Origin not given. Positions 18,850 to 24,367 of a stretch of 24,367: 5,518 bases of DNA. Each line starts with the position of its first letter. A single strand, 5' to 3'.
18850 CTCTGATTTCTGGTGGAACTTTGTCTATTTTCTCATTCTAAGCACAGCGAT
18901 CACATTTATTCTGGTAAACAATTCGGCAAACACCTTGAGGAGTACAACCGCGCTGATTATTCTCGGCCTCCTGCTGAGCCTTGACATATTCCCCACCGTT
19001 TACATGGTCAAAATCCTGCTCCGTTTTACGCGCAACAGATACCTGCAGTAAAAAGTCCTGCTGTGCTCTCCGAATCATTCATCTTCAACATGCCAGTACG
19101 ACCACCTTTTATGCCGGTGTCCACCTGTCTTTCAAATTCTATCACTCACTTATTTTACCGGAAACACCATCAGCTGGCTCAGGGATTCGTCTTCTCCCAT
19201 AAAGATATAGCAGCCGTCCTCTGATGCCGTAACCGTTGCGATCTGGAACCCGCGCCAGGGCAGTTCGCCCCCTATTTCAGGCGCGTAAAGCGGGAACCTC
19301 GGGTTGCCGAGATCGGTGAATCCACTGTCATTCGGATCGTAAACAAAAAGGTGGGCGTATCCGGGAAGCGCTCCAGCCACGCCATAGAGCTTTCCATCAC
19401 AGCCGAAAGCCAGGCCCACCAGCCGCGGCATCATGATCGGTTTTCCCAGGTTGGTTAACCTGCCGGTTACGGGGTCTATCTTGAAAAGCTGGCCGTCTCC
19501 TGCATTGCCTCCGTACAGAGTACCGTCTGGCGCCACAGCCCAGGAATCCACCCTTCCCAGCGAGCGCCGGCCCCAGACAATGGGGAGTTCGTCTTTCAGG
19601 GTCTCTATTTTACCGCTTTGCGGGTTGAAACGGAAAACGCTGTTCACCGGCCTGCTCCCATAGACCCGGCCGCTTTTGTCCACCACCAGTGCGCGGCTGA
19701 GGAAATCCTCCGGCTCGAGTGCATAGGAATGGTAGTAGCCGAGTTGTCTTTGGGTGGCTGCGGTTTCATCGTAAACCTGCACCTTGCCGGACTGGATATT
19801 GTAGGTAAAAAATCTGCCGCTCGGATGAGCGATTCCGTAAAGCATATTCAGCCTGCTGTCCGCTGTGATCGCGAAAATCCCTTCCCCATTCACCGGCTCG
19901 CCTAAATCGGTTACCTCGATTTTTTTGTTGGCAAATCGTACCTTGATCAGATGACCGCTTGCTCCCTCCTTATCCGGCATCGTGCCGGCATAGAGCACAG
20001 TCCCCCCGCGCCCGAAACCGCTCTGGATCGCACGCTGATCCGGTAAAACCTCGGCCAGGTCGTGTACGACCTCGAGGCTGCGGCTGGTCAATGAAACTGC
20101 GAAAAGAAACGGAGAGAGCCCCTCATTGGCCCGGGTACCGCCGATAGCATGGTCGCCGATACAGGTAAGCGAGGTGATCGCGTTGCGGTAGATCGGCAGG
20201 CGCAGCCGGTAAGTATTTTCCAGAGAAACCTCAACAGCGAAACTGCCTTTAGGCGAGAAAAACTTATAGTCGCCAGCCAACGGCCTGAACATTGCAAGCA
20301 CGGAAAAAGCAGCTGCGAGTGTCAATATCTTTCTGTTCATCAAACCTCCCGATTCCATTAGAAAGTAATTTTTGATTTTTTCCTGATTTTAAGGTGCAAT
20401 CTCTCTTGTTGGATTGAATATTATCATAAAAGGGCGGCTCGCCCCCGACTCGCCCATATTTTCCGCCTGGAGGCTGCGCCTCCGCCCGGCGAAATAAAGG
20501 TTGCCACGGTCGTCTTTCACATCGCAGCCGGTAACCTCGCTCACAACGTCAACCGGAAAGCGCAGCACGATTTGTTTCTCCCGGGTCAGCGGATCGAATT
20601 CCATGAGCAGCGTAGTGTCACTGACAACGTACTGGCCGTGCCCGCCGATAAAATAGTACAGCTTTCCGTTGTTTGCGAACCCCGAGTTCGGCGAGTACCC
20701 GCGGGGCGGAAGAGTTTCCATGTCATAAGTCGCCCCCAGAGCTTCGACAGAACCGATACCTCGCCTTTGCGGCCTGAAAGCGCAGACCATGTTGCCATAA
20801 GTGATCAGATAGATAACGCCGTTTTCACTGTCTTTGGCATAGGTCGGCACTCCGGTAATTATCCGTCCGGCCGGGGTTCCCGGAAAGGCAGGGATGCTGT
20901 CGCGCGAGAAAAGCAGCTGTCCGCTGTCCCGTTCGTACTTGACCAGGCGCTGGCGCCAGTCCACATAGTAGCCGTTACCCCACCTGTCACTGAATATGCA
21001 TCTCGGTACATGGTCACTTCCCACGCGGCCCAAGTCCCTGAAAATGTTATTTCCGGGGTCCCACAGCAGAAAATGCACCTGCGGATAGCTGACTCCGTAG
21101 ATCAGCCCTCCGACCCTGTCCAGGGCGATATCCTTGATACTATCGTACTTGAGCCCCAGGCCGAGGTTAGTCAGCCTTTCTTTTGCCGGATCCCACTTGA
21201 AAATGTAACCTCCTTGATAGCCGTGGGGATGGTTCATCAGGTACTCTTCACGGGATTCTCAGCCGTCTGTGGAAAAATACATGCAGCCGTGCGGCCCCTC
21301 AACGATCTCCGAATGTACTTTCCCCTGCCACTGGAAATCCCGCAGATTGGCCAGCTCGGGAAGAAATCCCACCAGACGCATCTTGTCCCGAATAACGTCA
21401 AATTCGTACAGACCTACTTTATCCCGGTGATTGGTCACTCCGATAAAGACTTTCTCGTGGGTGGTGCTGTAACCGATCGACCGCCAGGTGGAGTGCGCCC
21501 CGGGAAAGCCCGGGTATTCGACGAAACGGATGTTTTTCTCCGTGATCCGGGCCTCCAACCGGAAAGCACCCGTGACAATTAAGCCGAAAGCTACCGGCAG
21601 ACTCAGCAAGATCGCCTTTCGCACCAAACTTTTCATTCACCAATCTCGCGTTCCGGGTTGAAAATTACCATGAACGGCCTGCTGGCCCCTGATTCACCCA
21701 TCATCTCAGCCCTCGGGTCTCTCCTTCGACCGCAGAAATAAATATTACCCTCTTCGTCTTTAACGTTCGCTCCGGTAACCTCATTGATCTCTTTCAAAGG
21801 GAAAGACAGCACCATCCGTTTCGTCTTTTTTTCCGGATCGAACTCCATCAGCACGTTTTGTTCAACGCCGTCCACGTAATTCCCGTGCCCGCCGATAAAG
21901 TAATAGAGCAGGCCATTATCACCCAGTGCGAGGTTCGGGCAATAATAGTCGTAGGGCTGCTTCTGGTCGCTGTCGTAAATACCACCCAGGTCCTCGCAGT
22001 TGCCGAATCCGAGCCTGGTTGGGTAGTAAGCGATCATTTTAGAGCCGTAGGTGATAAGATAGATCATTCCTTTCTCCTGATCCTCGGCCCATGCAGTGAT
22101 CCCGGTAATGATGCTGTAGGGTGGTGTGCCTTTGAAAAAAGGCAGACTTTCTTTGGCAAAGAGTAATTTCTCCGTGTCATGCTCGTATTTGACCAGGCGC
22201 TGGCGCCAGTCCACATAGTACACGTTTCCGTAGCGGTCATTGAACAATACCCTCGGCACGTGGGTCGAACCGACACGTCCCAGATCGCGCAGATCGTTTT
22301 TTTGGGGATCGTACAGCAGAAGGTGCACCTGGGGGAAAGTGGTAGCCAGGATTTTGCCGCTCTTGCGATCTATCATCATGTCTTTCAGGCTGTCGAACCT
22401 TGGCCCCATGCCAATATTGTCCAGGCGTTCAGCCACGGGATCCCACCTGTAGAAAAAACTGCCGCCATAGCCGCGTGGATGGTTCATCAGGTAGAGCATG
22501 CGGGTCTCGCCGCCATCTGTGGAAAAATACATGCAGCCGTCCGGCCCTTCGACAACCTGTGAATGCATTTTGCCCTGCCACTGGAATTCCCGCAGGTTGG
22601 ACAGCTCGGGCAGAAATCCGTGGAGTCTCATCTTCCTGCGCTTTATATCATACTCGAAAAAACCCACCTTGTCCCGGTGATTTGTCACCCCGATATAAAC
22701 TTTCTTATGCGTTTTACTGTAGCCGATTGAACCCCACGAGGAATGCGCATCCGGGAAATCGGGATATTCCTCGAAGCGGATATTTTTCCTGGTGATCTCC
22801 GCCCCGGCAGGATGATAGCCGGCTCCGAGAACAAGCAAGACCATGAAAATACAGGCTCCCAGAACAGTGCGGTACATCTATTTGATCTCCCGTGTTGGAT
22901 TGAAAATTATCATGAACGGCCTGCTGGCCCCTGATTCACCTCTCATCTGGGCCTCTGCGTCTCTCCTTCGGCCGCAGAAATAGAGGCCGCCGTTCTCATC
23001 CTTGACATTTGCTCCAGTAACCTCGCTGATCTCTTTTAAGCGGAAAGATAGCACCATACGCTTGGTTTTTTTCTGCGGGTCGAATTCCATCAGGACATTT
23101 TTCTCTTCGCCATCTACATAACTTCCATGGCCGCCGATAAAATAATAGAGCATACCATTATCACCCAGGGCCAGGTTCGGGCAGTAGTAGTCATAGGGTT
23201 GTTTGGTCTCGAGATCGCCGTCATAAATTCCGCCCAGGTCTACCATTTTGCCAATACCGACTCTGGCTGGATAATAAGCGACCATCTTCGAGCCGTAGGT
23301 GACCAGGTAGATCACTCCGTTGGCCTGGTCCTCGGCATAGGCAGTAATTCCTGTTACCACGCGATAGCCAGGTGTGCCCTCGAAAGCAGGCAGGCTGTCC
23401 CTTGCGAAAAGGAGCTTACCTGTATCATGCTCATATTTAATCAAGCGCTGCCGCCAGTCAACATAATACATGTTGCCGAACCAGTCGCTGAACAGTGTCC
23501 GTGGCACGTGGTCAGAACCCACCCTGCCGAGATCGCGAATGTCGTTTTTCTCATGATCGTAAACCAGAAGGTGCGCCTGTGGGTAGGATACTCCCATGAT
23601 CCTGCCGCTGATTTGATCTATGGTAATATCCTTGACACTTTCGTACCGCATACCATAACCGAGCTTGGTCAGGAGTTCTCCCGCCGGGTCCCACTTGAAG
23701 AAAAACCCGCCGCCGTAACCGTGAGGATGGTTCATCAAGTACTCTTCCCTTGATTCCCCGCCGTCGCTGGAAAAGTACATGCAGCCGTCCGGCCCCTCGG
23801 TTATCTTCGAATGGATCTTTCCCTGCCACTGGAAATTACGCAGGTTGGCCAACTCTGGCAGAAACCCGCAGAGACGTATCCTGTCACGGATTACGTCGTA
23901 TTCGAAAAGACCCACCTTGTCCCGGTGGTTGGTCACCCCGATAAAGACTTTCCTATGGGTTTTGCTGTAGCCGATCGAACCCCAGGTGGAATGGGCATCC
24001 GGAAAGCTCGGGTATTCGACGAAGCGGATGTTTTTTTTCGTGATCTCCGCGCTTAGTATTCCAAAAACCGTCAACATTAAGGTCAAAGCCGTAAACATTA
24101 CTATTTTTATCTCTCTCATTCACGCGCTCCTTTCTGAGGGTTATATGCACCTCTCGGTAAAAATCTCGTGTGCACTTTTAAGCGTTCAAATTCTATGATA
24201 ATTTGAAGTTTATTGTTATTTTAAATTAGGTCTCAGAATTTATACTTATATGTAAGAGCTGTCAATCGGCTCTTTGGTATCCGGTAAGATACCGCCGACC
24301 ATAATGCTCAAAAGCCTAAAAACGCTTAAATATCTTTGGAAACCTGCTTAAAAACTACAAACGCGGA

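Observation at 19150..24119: Four-gene operon of secreted, unassigned beta-propeller-like proteins including a tandem triplet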

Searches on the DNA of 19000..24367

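Call 79: search_rna_families(source=window, start=19000, end=24367, threshold=evalue, max_evalue=1)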
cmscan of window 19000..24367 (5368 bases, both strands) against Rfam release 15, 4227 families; matches with E-value up to 1: 0.
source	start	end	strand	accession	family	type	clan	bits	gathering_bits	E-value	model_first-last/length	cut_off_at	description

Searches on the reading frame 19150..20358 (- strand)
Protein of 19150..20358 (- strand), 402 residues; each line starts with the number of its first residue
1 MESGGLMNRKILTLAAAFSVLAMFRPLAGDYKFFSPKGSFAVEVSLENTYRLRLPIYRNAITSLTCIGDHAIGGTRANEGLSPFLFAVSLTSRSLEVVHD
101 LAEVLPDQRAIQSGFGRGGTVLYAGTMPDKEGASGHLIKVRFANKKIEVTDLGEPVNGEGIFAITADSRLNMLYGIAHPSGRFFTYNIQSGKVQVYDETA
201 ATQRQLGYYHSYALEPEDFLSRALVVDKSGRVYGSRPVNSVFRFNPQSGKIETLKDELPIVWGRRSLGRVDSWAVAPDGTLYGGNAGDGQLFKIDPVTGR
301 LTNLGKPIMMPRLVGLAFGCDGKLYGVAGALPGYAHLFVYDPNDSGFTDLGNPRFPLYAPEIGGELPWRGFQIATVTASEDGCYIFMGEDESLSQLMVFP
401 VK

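Call 6: search_protein_families(library=pfam, proteins=[window:19150-20358:-], max_evalue=1)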
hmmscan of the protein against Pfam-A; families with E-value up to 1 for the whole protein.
window:19150-20358:- (402 aa): 3 families
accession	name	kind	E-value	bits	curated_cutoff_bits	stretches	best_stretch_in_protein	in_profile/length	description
PF21959.2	DUF6923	-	4.5e-07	30.3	27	1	273-319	137-182/234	Repeat of unknown function (DUF6923)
PF13964.12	Kelch_6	-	4.7e-06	26.9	25.3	1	230-254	19-43/50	Kelch motif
PF10282.15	Lactonase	-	0.096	12.3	21.7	0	122-201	2-83/344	Lactonase, 7-bladed beta-propeller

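Call 7: search_protein_families(library=ncbifam, proteins=[window:19150-20358:-], max_evalue=1)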
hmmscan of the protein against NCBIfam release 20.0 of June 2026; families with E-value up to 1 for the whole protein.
window:19150-20358:- (402 aa): 2 families
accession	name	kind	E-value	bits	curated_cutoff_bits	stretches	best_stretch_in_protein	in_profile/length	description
TIGR03803.2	Gloeo_Verruco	domain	4.3e-06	26.4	44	1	280-304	20-43/50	choice-of-anchor tandem repeat GloVer-containing protein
NF041943.1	GPPMT_Stmyces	equivalog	0.093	12.6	400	1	97-153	68-126/272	geranyl diphosphate 2-C-methyltransferase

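Call 62: predict_structure(alignment_id=A5)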
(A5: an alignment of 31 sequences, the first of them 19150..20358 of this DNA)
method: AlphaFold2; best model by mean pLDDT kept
length: 402 residues; sequences in the alignment: 31
mean_pLDDT: 88.9   pTM: 0.85
mean pLDDT of the five models: 88.9, 88.6, 88.1, 87.6, 87.2
residues with pLDDT >= 90: 252; 70-90: 113; 50-70: 35; < 50: 2
segments of 3 or more residues with pLDDT < 50: none
pLDDT, mean of each block of 10 residues (from residue 1): 63 89 67 78 80 85 95 94 95 94 97 94 97 96 96 97 96 96 97 95 83 84 95 89 96 89 65 95 89 95 90 93 93 87 90 81 65 92 95 87 86
secondary structure, 60 per line:
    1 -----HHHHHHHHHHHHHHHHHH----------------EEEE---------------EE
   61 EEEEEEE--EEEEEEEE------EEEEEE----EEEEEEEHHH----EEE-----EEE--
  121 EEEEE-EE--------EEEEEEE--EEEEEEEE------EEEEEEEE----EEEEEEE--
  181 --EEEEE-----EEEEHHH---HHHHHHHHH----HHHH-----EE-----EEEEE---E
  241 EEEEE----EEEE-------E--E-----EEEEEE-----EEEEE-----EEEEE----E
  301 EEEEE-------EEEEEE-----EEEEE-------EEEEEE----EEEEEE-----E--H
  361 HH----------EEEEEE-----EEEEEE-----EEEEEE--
elements in order: H6-23 E40-43 E59-67 E70-77 E84-89 E94-100 E108-110 E116-118 E121-125 E137-143 E146-153 E160-167 E172-178 E183-187 E193-196 H203-211 H216-219 E232-236 E240-245 E250-253 E270-275 E281-285 E291-295 E300-305 E313-318 E324-328 E336-341 E346-351 E373-378 E384-389 E395-400

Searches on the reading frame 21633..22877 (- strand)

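Call 6: search_protein_families(library=pfam, proteins=[window:21633-22877:-], max_evalue=1)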
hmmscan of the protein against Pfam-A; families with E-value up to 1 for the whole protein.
window:21633-22877:- (414 aa): 1 family
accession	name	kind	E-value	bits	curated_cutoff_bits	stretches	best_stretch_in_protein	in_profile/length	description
PF01849.23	NAC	-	0.15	12.4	21.3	1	349-380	1-32/57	NAC domain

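Call 7: search_protein_families(library=ncbifam, proteins=[window:21633-22877:-], max_evalue=1)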
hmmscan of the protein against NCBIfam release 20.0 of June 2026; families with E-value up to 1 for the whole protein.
window:21633-22877:- (414 aa): 0 families
